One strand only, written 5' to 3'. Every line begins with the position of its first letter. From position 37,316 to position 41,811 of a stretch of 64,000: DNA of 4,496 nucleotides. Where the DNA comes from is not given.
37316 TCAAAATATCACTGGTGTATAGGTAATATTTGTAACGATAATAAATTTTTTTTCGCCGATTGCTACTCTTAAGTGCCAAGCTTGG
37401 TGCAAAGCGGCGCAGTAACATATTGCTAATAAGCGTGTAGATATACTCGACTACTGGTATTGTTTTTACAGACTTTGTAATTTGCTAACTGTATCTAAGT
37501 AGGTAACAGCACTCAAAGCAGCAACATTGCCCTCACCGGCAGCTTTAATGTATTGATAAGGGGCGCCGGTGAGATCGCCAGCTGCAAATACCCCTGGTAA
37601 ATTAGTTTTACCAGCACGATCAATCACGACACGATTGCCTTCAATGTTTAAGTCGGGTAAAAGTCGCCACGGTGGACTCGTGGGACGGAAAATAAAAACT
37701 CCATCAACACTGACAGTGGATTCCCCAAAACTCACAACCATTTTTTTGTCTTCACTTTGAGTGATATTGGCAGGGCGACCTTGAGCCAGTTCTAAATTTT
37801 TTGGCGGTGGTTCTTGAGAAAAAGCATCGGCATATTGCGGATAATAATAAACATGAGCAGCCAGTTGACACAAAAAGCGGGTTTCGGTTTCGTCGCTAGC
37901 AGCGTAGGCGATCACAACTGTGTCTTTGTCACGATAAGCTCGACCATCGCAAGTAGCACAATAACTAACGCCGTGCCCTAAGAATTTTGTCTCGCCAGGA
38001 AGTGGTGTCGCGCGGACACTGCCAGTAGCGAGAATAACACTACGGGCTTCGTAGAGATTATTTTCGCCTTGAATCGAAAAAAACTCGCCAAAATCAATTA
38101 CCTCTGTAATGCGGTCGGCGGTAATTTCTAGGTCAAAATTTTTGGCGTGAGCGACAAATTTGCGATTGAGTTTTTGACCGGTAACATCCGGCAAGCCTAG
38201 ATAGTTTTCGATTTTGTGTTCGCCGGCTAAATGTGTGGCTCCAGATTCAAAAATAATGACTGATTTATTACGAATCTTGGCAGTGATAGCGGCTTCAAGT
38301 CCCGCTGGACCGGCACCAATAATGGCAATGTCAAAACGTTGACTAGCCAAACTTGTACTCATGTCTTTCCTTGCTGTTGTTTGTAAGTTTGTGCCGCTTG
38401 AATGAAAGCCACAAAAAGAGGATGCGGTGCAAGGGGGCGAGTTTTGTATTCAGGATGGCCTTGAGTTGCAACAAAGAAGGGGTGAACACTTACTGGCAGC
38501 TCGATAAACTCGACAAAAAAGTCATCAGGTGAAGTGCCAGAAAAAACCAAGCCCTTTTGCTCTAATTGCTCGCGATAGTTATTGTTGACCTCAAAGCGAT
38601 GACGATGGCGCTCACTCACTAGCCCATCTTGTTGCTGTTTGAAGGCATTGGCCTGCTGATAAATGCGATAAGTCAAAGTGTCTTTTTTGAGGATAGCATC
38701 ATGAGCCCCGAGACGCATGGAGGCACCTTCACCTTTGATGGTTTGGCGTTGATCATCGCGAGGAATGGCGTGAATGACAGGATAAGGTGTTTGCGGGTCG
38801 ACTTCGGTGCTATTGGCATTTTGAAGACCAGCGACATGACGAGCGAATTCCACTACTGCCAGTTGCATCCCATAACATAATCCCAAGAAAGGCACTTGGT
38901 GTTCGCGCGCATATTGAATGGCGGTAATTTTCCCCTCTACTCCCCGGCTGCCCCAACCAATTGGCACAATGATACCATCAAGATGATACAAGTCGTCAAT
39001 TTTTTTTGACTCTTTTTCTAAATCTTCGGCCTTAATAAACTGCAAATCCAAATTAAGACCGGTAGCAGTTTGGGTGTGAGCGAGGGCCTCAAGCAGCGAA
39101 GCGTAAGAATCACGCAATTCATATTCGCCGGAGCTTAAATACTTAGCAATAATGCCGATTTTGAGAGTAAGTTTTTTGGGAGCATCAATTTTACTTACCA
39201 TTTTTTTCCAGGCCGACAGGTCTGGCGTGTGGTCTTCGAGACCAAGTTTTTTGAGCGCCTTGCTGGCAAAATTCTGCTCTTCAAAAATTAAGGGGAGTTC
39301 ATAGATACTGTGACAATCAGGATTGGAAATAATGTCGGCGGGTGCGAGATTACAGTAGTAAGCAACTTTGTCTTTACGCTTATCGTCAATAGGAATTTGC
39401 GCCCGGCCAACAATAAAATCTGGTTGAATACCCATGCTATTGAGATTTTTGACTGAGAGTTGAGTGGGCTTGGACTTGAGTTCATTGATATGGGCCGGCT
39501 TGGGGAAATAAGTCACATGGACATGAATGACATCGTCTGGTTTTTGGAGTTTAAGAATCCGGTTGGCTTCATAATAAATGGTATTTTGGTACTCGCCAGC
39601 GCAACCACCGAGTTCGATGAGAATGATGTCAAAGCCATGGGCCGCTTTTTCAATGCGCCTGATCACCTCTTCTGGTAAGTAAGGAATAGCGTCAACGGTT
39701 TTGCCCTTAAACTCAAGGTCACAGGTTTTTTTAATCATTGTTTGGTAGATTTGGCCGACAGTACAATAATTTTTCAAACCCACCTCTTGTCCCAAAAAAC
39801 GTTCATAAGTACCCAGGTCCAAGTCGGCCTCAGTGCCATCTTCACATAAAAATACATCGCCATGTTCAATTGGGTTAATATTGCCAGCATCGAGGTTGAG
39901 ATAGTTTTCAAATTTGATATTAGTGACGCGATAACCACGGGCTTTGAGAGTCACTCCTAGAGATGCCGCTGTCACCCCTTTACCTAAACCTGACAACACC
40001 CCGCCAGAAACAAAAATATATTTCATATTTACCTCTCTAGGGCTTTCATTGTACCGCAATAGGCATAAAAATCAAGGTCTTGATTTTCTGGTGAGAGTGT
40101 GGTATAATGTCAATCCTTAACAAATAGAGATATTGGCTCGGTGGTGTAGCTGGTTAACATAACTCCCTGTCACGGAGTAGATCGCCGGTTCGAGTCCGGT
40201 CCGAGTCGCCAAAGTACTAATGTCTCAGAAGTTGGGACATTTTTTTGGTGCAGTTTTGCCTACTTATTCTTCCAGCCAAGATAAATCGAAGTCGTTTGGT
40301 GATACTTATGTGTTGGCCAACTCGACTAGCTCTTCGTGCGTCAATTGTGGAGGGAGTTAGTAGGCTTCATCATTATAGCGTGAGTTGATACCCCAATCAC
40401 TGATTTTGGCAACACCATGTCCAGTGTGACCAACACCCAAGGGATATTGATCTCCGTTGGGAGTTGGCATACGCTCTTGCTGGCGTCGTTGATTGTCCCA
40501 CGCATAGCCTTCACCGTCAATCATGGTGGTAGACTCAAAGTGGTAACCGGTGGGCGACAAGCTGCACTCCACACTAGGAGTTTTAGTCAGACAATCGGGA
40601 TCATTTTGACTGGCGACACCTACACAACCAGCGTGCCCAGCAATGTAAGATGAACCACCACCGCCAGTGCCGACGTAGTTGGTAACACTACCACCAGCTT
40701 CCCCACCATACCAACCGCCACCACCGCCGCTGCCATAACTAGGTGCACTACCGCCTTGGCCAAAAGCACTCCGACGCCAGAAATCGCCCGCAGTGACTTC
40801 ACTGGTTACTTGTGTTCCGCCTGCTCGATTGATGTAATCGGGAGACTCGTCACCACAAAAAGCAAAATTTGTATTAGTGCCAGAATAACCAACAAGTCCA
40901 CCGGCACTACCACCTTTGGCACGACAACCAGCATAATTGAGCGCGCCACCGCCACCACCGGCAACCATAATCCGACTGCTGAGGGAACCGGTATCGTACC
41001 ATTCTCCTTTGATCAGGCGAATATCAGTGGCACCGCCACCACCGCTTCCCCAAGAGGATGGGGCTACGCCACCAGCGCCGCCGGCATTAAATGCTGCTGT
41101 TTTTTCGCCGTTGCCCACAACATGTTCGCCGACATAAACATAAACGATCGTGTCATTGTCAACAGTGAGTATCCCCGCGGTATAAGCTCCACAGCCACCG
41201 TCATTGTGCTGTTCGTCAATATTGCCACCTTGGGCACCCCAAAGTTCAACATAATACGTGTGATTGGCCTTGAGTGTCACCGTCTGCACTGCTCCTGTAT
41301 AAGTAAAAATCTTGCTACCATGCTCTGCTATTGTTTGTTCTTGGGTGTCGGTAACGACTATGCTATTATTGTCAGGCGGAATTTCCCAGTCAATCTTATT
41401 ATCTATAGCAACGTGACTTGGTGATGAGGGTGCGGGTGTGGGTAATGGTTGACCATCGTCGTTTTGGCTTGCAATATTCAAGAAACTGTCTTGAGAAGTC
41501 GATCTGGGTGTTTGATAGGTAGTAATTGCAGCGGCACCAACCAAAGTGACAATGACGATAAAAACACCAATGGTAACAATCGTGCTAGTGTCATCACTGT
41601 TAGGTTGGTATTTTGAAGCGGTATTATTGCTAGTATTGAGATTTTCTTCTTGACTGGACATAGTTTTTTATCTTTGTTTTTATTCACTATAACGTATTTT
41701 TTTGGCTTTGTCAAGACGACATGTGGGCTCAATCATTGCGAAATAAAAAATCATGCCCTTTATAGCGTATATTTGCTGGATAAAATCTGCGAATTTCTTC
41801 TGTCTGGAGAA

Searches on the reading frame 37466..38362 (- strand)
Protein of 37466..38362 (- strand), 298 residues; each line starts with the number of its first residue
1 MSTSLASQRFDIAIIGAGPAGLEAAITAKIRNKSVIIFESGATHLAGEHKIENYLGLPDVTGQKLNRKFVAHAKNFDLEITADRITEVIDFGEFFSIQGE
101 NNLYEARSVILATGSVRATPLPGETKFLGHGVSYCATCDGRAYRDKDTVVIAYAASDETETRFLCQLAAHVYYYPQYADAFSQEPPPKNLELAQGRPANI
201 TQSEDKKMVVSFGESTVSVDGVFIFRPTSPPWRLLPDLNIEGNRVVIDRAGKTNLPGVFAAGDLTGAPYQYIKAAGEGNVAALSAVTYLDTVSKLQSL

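Call 9: search_protein_families(library=pfam, proteins=[window:37466-38362:-], max_evalue=0.001)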
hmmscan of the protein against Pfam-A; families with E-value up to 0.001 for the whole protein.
window:37466-38362:- (298 aa): 6 families
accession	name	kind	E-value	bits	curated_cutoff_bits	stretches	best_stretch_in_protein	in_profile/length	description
PF07992.20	Pyr_redox_2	-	5.9e-23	82.2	26.1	2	10-150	1-147/291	Pyridine nucleotide-disulphide oxidoreductase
PF13738.12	Pyr_redox_3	-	8.2e-11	42.1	30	1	62-151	80-170/305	Pyridine nucleotide-disulphide oxidoreductase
PF01134.28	GIDA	-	3.6e-08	33.3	22.1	0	11-43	1-29/391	Glucose inhibited division protein A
PF03486.20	HI0933_like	-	2.5e-07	30.8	50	1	11-42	2-33/244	HI0933-like protein Rossmann domain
PF00890.30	FAD_binding_2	-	8.2e-07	29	20.4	1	11-43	1-33/414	FAD binding domain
PF12831.13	FAD_oxidored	-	0.00045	20.1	27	1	11-40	1-30/416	FAD dependent oxidoreductase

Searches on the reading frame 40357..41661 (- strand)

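Call 3: search_protein_families(library=pfam, proteins=[window:40357-41661:-], max_evalue=0.01)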
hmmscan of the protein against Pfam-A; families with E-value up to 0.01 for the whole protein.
window:40357-41661:- (434 aa): 1 family
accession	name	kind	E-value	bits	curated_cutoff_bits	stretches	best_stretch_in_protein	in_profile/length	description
PF12810.13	ALK_LTK_GRD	-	2.3e-41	142.8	24.5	1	134-421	8-241/243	ALK/LTK, Glycine-rich domain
